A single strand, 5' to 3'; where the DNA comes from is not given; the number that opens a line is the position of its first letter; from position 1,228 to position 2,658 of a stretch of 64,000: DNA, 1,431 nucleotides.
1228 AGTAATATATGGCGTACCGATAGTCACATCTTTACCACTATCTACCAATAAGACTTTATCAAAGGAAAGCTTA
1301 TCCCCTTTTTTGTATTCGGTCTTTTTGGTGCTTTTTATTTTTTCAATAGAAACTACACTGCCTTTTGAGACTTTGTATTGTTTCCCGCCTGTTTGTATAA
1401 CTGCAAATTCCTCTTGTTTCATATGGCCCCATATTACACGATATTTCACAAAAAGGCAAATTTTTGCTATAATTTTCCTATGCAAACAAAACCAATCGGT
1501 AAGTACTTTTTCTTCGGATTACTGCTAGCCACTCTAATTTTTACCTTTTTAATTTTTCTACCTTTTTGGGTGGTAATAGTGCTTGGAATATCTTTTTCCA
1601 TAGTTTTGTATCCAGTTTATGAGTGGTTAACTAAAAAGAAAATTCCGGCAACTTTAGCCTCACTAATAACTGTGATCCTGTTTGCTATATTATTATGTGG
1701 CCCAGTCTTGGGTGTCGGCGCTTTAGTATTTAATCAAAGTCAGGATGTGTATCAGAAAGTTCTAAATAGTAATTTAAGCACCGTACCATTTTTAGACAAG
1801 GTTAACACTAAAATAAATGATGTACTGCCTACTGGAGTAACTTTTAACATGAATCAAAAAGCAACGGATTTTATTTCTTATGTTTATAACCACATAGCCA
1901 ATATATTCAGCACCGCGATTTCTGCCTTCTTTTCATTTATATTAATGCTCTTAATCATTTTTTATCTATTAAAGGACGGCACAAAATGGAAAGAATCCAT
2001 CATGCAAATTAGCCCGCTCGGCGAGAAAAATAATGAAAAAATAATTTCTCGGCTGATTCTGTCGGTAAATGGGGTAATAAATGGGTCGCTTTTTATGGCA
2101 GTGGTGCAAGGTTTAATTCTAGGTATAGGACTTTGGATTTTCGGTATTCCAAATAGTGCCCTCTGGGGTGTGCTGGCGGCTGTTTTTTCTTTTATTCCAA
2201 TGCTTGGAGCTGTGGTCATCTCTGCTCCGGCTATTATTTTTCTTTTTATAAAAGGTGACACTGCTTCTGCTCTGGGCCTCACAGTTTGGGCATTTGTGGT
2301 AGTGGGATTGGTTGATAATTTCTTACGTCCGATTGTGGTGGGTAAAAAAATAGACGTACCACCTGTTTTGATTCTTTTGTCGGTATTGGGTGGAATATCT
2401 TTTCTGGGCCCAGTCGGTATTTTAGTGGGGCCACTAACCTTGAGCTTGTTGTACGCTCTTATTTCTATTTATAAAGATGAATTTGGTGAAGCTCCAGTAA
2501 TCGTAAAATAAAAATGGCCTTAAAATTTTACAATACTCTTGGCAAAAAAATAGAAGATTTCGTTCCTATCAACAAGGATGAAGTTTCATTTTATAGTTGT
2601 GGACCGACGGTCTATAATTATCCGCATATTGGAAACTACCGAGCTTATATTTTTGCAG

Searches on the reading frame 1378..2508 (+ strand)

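Call 22: search_protein_families(library=pfam, proteins=[window:1378-2508:+], max_evalue=0.00001)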
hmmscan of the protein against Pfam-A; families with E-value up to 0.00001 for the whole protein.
window:1378-2508:+ (377 aa): 1 family
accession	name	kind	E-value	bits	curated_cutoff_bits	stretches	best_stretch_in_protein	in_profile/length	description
PF01594.21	AI-2E_transport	-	2e-58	198.5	34.3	1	46-365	3-326/327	AI-2E family transporter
